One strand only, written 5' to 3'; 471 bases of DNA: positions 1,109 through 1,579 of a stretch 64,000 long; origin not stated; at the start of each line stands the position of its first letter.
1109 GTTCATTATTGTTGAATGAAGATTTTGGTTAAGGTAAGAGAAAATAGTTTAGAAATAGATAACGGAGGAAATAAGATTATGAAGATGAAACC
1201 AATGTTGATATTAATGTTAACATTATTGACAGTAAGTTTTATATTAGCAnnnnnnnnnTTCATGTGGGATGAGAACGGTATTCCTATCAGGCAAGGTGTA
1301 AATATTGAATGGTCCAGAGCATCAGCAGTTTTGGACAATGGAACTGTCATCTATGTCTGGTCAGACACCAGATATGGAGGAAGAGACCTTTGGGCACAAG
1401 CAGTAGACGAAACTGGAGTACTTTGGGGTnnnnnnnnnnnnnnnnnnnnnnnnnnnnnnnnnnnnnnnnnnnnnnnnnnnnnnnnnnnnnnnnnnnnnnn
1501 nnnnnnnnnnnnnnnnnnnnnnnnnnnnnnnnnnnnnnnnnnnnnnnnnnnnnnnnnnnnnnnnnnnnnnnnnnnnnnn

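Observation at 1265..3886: About 16 tandem copies of an unrecognised ~55-aa W-x-D-x-R / D-I-Y-x-Q / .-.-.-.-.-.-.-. repeat in a T9SS-tagged protein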

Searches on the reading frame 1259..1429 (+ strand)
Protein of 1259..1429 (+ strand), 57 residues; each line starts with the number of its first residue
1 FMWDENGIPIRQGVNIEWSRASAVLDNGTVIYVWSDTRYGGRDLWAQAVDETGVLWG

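Call 15: search_solved_structures(query=A2, max_evalue=10, show_alignments=3)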
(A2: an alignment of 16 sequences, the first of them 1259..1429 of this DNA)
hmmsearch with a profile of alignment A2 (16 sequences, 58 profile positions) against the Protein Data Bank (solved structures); distinct sequences matched with E-value up to 10: 7.
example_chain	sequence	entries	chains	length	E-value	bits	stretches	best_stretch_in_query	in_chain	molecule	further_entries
2fuj_A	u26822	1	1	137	0.16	15.1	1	24-41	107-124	conserved hypothetical protein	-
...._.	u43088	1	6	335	0.46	13.6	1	6-40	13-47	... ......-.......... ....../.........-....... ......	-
1fyb_A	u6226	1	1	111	1.3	12.2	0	4-21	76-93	PROTEINASE INHIBITOR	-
5c0p_A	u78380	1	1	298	1.3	12.1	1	17-56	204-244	Endo-arabinase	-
8x9y_Z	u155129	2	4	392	1.3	12.1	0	2-37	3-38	Tri1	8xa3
8prs_A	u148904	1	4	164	2.5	11.2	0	40-57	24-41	nvBagel4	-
9qqe_L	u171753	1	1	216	2.7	11.1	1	24-40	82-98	SN230G6 Fab Light Chain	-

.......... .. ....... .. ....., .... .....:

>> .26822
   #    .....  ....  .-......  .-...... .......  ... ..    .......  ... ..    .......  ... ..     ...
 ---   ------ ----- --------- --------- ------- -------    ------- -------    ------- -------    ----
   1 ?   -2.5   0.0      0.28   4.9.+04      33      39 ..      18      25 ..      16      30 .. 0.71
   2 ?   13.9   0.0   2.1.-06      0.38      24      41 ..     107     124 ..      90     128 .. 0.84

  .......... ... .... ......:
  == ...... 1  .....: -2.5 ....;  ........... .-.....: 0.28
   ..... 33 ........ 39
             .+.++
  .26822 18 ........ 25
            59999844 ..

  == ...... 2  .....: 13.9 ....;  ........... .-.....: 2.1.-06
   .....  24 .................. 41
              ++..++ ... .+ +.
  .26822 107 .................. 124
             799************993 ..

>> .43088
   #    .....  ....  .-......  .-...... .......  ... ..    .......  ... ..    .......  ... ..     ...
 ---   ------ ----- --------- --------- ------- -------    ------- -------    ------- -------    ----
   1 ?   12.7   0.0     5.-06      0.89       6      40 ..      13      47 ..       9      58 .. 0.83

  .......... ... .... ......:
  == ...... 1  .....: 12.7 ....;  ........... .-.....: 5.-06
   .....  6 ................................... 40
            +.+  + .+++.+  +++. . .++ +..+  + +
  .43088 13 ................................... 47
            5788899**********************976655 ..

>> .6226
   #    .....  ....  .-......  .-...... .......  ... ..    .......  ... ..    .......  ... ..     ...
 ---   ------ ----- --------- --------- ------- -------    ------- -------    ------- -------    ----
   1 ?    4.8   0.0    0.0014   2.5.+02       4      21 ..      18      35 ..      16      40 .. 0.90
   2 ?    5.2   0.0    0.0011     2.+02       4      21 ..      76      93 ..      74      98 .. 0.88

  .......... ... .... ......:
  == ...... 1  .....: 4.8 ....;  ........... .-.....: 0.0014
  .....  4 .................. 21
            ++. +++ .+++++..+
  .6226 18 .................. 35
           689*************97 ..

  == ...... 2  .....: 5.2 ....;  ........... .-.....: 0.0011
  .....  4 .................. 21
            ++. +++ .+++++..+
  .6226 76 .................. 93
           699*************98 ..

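Call 52: search_protein_families(library=ncbifam, alignment_id=A2, max_evalue=1)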
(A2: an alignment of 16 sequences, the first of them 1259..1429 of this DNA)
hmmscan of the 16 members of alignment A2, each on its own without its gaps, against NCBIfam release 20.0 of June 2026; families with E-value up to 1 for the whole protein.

A. member 1, window:1259-1429:+ (57 aa): 0 families

B. families by the number of members that match (of 16 scanned): 2 families
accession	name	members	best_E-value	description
TIGR04275.1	beta_prop_Msarc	5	8.8e-05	beta-propeller repeat protein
TIGR01643.1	YD_repeat_2x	1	0.08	YD repeat-containing protein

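Call 53: search_protein_families(library=pfam, alignment_id=A2, max_evalue=1)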
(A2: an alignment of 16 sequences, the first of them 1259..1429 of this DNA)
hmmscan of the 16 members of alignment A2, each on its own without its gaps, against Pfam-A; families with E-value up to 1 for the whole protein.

A. member 1, window:1259-1429:+ (57 aa): 1 family
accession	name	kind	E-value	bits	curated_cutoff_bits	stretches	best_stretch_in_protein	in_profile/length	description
PF24145.1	K1-lyase_N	-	0.14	12.7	27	1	12-33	38-59/72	K1 capsule-specific polysaccharide lyase, N-terminal domain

B. families by the number of members that match (of 16 scanned): 6 families
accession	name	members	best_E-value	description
PF12844.13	HTH_19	1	0.032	Helix-turn-helix domain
PF17164.10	DUF5122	1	0.037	Domain of unknown function (DUF5122) beta-propeller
PF04616.20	Glyco_hydro_43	1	0.048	Glycosyl hydrolases family 43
PF24145.1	K1-lyase_N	1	0.14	K1 capsule-specific polysaccharide lyase, N-terminal domain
PF07676.18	PD40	1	0.14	WD40-like Beta Propeller Repeat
PF21209.4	Bac_rhamnosid-like_N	1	0.18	Alpha-rhamnosidase-like, bacteroidetes, N-terminal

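Call 64: search_protein_representatives(alignment_id=A2)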
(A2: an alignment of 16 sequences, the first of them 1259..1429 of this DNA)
Query: 16 sequences, 58 profile positions. Proteins with E-value up to 0.001 (for the whole library): 57672; up to 1e-10: 28540; up to 1e-30: 8594. The best 150 are listed.
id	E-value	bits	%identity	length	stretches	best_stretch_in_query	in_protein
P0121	1.6e-280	921.4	-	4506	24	1-57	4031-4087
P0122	1.9e-279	918.0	-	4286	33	1-57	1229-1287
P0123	4.3e-216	715.1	-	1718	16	1-57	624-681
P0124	5.6e-213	705.1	-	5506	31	1-57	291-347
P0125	6.7e-202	669.7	-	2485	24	3-58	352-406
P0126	7.0e-202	669.6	-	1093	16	2-53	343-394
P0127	8.3e-198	656.6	-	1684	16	2-57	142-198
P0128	1.2e-197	656.1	-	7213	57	14-54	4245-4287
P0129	2.7e-195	648.5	-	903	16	2-57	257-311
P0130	1.3e-194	646.3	-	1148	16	2-57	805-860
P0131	1.3e-193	643.1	-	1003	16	2-57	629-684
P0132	4.3e-192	638.3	-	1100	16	2-58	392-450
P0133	8.6e-192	637.3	-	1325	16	2-57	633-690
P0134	8.0e-191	634.2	-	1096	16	2-57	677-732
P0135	6.7e-190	631.2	-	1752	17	2-57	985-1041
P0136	2.4e-189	629.5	-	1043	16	2-58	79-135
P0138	4.6e-188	625.4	-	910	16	2-57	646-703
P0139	3.0e-187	622.8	-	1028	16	2-57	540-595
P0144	1.8e-184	613.8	-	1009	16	2-57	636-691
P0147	6.1e-182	605.7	-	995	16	2-57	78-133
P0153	4.9e-176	586.8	-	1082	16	1-57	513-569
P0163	2.2e-168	562.3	-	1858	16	2-57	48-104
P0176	8.3e-155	518.8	-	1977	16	1-55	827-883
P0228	1.7e-133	450.6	-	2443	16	2-58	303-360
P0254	3.6e-124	420.7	-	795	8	1-57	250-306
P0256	1.7e-123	418.6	-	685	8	2-58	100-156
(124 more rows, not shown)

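Call 65: list_cluster_members(proteins=[P0123, P0126, P0127, P0129, P0130, P0121, P0122, P0125, P0254, P0128])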
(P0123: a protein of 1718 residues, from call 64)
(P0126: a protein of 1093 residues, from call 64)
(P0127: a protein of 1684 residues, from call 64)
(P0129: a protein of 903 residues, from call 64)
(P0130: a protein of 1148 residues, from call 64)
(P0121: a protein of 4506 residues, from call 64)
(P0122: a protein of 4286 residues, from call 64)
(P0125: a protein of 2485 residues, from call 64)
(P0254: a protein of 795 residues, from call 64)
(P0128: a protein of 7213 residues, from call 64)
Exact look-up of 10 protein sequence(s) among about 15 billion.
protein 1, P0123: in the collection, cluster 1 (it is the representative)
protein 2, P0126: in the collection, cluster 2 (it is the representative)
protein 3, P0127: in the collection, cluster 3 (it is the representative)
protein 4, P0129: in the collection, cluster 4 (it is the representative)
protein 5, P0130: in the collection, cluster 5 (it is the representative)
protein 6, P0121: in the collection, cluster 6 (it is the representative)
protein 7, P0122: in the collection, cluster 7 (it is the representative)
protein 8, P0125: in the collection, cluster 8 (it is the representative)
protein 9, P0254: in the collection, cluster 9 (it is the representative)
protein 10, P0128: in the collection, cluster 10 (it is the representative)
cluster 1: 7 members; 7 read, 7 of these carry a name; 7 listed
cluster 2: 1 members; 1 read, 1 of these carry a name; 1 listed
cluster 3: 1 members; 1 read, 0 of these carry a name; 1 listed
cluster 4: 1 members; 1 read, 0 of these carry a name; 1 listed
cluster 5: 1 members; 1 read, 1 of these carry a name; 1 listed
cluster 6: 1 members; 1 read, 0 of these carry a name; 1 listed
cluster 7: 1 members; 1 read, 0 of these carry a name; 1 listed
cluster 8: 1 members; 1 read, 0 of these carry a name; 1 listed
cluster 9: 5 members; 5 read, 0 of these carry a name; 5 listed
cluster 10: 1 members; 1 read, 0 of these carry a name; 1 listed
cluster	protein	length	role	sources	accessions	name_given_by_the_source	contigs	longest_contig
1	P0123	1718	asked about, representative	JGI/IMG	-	hypothetical protein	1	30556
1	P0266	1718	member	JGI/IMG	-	hypothetical protein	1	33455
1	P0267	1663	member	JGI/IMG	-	hypothetical protein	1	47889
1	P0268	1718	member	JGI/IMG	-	hypothetical protein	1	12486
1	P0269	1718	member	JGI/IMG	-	hypothetical protein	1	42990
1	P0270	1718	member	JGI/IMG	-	hypothetical protein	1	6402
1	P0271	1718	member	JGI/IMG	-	hypothetical protein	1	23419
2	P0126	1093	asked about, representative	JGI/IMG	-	hypothetical protein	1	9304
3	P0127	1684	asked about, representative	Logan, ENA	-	-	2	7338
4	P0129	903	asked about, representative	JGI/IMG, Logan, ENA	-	-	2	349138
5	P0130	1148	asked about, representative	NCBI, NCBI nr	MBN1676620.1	MAG: cadherin-like domain-containing protein [Kiritimatiellae bacterium] | cadherin-like domain-containing protein [Kiritimatiellia bacterium]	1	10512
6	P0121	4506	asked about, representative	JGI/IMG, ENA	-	-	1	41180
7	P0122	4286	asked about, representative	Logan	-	-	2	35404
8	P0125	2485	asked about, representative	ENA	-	-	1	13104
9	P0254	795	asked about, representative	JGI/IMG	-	-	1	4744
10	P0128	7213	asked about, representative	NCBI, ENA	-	-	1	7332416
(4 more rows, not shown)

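Call 66: search_protein_families(library=pfam, proteins=[P0123, P0126, P0127, P0129, P0130, P0133, P0254, P0256], max_evalue=0.001)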
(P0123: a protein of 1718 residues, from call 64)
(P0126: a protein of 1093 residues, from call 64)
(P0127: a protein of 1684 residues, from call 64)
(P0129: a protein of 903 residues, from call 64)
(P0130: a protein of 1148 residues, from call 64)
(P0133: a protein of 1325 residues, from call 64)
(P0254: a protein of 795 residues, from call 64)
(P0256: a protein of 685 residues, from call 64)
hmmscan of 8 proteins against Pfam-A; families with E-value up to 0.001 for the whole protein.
P0123 (1718 aa): 1 family
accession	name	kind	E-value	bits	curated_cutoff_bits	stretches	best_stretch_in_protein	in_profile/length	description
PF13860.13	FlgD_ig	-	1e-10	41.9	27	1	1644-1705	14-75/79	FlgD Ig-like domain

P0126 (1093 aa): 1 family
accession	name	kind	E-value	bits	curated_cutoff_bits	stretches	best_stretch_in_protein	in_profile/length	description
PF18962.6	Por_Secre_tail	-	1.5e-05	25.7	27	1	1017-1091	3-75/75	Secretion system C-terminal sorting domain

P0127 (1684 aa): 9 families
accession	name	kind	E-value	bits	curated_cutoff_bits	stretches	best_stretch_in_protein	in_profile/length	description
PF18911.6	PKD_4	-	2.2e-10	40.9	27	1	1039-1121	5-85/85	PKD domain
PF22073.2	Cep192_D4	-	1.5e-09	38.5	35.5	1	480-584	4-111/112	Cep192 domain 4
PF15780.11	ASH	-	1.4e-07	32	27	1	476-571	4-93/98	Abnormal spindle-like microcephaly-assoc'd, ASPM-SPD-2-Hydin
PF00801.26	PKD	-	3.3e-07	30.6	23.5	1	1043-1117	5-79/80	PKD domain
PF22544.2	HYDIN_VesB_CFA65-like_Ig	-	5.8e-07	30.1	25.5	1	480-578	3-97/100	HYDIN/CFA65/VesB-like, Ig-like domain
PF21910.2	GH85_C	-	1.8e-05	25.5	27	0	170-205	19-54/95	GH85 endohexosaminidases, C-terminal domain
PF12371.14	TMEM131_like_N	-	1.8e-05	25.3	28.8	1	481-566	2-82/84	Transmembrane protein 131-like N-terminal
PF07705.17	CARDB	-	4.9e-05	23.9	22.7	1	1510-1582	3-81/101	CARDB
PF13448.11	DUF4114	-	0.00036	21.9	27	0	442-462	55-74/85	Domain of unknown function (DUF4114)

P0129 (903 aa): 2 families
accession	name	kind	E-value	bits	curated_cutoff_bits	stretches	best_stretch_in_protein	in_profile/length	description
PF07372.17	DUF1491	-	1.2e-06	29.2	25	0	551-583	30-62/104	Protein of unknown function (DUF1491)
PF13448.11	DUF4114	-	3.9e-06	28.2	27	0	478-510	38-70/85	Domain of unknown function (DUF4114)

P0130 (1148 aa): 5 families
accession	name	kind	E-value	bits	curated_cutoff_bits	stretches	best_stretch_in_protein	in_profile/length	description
PF17963.7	Big_9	-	5.4e-18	66.1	23.6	1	965-1054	1-88/89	Bacterial Ig domain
PF17892.7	Cadherin_5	-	8e-15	54.9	26.5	1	966-1056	3-97/98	Cadherin-like domain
PF07372.17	DUF1491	-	1.1e-12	48.6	25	0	318-369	13-64/104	Protein of unknown function (DUF1491)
PF06832.18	BiPBP_C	-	1.1e-08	35.2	26.8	0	722-782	18-77/90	Penicillin-Binding Protein C-terminus Family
PF17803.7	Cadherin_4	-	1.1e-07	32.7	25.1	1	965-1024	11-71/71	Bacterial cadherin-like domain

P0133 (1325 aa): 3 families
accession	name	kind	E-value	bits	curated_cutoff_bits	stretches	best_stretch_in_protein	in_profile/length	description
PF13448.11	DUF4114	-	2.7e-06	28.7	27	0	647-676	45-74/85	Domain of unknown function (DUF4114)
PF14061.12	Mtf2_C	-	3.9e-05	24.3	27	0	62-81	21-40/48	Polycomb-like MTF2 factor 2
PF03640.20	Lipoprotein_15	-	0.00031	20.6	24.4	0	298-329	6-37/47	Secreted repeat of unknown function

P0254 (795 aa): 6 families
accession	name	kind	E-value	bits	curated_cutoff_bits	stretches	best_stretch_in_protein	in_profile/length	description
PF13860.13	FlgD_ig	-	4.4e-09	36.6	27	1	721-783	18-76/79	FlgD Ig-like domain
PF07372.17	DUF1491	-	2.1e-07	31.6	25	0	59-92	30-63/104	Protein of unknown function (DUF1491)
PF18962.6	Por_Secre_tail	-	7.6e-06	26.6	27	1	707-793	2-75/75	Secretion system C-terminal sorting domain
PF15892.11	BNR_4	-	1.7e-05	24.8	27.3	0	196-413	24-238/272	BNR repeat-containing family member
PF03640.20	Lipoprotein_15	-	0.00019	21.3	24.4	0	246-259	6-19/47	Secreted repeat of unknown function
PF13585.12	CHU_C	-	0.0006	20.3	27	0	725-784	27-75/86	CHU_C Type IX secretion signal domain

P0256 (685 aa): 12 families
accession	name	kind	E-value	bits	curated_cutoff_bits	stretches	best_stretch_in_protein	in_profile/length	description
PF22073.2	Cep192_D4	-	7.5e-16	58.8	35.5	1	477-577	4-111/112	Cep192 domain 4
PF22544.2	HYDIN_VesB_CFA65-like_Ig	-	1.1e-11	45.2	25.5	1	480-575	6-99/100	HYDIN/CFA65/VesB-like, Ig-like domain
PF00178.28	Ets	-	4.4e-11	43.4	26.9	0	175-199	10-34/81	Ets-domain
PF07372.17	DUF1491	-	4.2e-10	40.3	25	0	378-430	11-63/104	Protein of unknown function (DUF1491)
PF15780.11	ASH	-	1.2e-09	38.6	27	1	480-566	10-96/98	Abnormal spindle-like microcephaly-assoc'd, ASPM-SPD-2-Hydin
PF12371.14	TMEM131_like_N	-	5.1e-07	30.3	28.8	1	479-558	3-82/84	Transmembrane protein 131-like N-terminal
PF24798.1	Ig-CFAP74_4th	-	2.1e-05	25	28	0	479-576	1-94/95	CFAP74 forth Ig-like domain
PF06506.16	PrpR_N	-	0.00013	22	29.1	0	103-130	15-42/167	Propionate catabolism activator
PF12989.12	DUF3873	-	0.0002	22.2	27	0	102-121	4-23/68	Domain of unknown function, B. Theta Gene description (DUF3873)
PF24507.1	Ig_CFAP65_4th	-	0.00045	21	27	0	499-561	2-63/76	CFAP65, fourth Ig-like domain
PF22067.2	Cep192_D3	-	0.0006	20.3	27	0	490-559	14-83/99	Cep192 domain 3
PF07610.17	DUF1573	-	0.00069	20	26.1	0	481-571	5-94/98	Protein of unknown function (DUF1573)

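Call 67: search_protein_families(library=ncbifam, proteins=[P0123, P0126, P0127, P0129, P0130, P0133, P0254, P0256], max_evalue=0.001)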
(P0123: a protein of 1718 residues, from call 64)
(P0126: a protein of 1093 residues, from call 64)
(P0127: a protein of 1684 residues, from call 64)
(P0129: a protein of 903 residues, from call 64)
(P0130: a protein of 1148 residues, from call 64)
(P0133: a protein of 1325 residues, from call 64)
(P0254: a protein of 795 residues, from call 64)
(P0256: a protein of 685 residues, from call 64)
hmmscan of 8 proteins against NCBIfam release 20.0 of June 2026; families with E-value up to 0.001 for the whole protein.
P0123 (1718 aa): 9 families
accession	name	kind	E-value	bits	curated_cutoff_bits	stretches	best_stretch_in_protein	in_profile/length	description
TIGR04275.1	beta_prop_Msarc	repeat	2.7e-38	129.4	85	2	249-286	3-35/40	beta-propeller repeat protein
NF041518.1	choice_anch_Q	domain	4.3e-10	39.7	25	1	1305-1345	18-56/58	choice-of-anchor Q domain-containing protein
NF053835.1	PDIAV_lipo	equivalog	2.5e-09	37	90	0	641-717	41-111/458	PDIAV motif-containing lipoprotein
NF052323.1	T9SSA_dep_M6i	equivalog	8.8e-07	27.2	600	1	1633-1707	960-1028/1043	T9SS-dependent M6-like inactivated metalloprotease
TIGR04183.1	Por_Secre_tail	domain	2.1e-06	27.6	23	1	1635-1716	3-71/72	T9SS type A sorting domain-containing protein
NF005176.1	PRK06655.1-1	equivalog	4.3e-06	26.8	230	1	1653-1713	97-157/197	flagellar hook assembly protein FlgD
NF012200.0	choice_anch_D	domain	4.7e-06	27.1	45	1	903-980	18-99/108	choice-of-anchor D domain-containing protein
NF009276.0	PRK12633.1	equivalog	5.4e-06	26.3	383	1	1642-1706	118-182/234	flagellar basal body rod modification protein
NF033707.1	T9SS_sortase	equivalog_domain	6.9e-06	24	420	1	1630-1704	998-1076/1095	type IX secretion system sortase PorU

P0126 (1093 aa): 4 families
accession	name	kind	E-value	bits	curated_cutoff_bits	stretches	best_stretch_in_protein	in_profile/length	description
TIGR04275.1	beta_prop_Msarc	repeat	1.1e-43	146.7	85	0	127-163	4-35/40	beta-propeller repeat protein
NF053835.1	PDIAV_lipo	equivalog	9.8e-11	41.7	90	0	583-612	87-116/458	PDIAV motif-containing lipoprotein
TIGR04183.1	Por_Secre_tail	domain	2.4e-08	33.8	23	1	1017-1091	3-71/72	T9SS type A sorting domain-containing protein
TIGR02608.1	delta_60_rpt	domain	1.9e-07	30.8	76.5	0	380-407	24-51/55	delta-60 repeat domain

P0127 (1684 aa): 2 families
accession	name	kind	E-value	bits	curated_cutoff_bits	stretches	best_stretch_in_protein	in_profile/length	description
NF012200.0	choice_anch_D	domain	1.6e-18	67.2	45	1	469-573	6-108/108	choice-of-anchor D domain-containing protein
TIGR04275.1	beta_prop_Msarc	repeat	1.2e-10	41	85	0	319-354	4-34/40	beta-propeller repeat protein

P0129 (903 aa): 2 families
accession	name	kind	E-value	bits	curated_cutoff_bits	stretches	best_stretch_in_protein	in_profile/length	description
TIGR04275.1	beta_prop_Msarc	repeat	3.5e-40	135.5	85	2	698-734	2-35/40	beta-propeller repeat protein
NF000141.1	linco_LnuC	exception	0.00016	21.6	300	0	66-107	77-118/164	lincosamide nucleotidyltransferase Lnu(C)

P0130 (1148 aa): 3 families
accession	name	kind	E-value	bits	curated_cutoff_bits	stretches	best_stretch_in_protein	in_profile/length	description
TIGR04275.1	beta_prop_Msarc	repeat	1.8e-39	133.2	85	0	208-246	2-35/40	beta-propeller repeat protein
NF012211.1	tand_rpt_95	domain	6.1e-13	48.5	90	1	980-1057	5-85/98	tandem-95 repeat protein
NF053607.1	CHU_0125_OmpA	equivalog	5.1e-05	22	620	0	510-741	184-409/639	CHU_0125 family OmpA-like outer membrane integrity protein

P0133 (1325 aa): 1 family
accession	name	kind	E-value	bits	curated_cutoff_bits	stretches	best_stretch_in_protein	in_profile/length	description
TIGR04275.1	beta_prop_Msarc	repeat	2.6e-15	55.9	85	0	492-512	16-35/40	beta-propeller repeat protein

P0254 (795 aa): 12 families
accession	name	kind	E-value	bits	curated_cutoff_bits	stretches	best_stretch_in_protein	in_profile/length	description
TIGR04275.1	beta_prop_Msarc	repeat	1.9e-23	81.9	85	0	441-460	18-37/40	beta-propeller repeat protein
TIGR04183.1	Por_Secre_tail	domain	1.1e-08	34.9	23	1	707-793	2-71/72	T9SS type A sorting domain-containing protein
TIGR04534.2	ELWxxDGT_rpt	domain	5.3e-07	29.6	65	0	246-258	11-23/47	ELWxxDGT repeat protein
NF033707.1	T9SS_sortase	equivalog_domain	2.5e-06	25.4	420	1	704-782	999-1077/1095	type IX secretion system sortase PorU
NF005176.1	PRK06655.1-1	equivalog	8.5e-06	25.8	230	1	725-784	97-151/197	flagellar hook assembly protein FlgD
NF007153.0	PRK09588.1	equivalog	1.7e-05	24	407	0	255-286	52-85/379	RNA ligase RtcB family protein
NF009276.0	PRK12633.1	equivalog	5.9e-05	22.9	383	1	718-784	121-183/234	flagellar basal body rod modification protein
TIGR03073.1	release_rtcB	hypoth_equivalog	0.00011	21.3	271.8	0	311-339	45-73/356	RNA ligase RtcB family protein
NF052323.1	T9SSA_dep_M6i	equivalog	0.00012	20.2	600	1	706-784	960-1028/1043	T9SS-dependent M6-like inactivated metalloprotease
NF003948.0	PRK05450.1-1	equivalog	0.00017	20.9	281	0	259-295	48-84/248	3-deoxy-manno-octulosonate cytidylyltransferase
NF047807.1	LIC10920_lipo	equivalog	0.00032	20.1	210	0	190-212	114-137/217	LIC10920 family plasminogen-binding lipoprotein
NF010677.0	PRK14075.1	equivalog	0.00073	19.2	260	0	351-391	136-172/257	NAD(+) kinase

P0256 (685 aa): 3 families
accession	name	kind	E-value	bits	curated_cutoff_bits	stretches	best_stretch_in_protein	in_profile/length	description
TIGR04275.1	beta_prop_Msarc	repeat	1.7e-42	142.9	85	5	161-198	3-35/40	beta-propeller repeat protein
NF012200.0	choice_anch_D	domain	3.1e-18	66.3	45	1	474-564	14-107/108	choice-of-anchor D domain-containing protein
TIGR04183.1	Por_Secre_tail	domain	2.8e-05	24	23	1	609-683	4-71/72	T9SS type A sorting domain-containing protein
